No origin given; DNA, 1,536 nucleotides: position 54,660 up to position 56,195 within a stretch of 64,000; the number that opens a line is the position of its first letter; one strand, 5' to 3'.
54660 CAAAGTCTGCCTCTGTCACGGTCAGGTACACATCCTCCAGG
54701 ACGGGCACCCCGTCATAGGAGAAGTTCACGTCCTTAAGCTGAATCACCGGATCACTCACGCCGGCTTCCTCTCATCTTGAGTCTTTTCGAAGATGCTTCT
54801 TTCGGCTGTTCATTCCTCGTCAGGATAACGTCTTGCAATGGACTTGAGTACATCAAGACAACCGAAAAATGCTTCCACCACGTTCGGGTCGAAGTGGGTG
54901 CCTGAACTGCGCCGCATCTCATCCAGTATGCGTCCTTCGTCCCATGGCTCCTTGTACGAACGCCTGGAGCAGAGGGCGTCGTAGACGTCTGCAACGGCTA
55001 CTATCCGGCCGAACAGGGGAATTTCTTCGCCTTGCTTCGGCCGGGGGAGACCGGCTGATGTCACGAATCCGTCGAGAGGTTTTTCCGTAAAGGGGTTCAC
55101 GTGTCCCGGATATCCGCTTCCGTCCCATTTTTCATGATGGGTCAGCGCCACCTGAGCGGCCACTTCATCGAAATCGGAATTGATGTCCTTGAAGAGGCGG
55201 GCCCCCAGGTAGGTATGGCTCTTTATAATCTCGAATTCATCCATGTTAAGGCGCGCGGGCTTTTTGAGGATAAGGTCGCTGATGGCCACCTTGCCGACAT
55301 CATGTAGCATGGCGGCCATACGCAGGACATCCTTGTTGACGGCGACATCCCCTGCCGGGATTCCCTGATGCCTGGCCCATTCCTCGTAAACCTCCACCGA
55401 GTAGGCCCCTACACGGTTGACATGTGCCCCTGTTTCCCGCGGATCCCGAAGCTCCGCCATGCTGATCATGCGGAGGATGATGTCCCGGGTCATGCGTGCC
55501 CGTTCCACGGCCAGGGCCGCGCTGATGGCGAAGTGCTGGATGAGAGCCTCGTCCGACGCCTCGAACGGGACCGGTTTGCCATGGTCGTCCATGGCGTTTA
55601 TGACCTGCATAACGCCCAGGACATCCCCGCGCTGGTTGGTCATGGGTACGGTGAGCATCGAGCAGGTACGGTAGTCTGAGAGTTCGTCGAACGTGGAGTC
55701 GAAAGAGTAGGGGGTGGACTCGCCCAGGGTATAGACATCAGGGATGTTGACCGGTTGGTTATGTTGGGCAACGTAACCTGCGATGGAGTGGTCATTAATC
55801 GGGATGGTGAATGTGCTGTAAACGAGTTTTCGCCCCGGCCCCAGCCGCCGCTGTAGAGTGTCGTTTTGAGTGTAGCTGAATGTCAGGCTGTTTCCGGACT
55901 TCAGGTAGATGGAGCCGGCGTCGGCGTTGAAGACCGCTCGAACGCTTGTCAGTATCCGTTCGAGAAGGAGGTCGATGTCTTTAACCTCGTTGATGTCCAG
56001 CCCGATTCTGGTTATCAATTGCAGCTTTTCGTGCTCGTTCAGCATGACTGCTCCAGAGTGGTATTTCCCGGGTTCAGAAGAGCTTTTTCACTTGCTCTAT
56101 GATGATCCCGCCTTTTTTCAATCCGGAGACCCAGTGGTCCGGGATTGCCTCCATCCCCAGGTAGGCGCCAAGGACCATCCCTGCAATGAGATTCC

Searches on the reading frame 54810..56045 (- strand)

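Call 55: search_protein_families(library=pfam, proteins=[window:54810-56045:-], max_evalue=0.00001)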
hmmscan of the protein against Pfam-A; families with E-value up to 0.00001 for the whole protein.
window:54810-56045:- (411 aa): 5 families
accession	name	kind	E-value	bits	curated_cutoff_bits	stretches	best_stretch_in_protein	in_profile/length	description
PF13487.12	HD_5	-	9.7e-25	87.7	27.2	2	220-314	21-116/170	HD domain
PF01966.28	HD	-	1.3e-19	71.1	22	1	208-357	4-115/116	HD domain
PF01590.32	GAF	-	5.6e-17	63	22.4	1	23-180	1-133/133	GAF domain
PF13185.12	GAF_2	-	1.6e-06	28.8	28.6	1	23-181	3-136/136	GAF domain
PF13492.12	GAF_3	-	1.7e-06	28.9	27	1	23-182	1-129/129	GAF domain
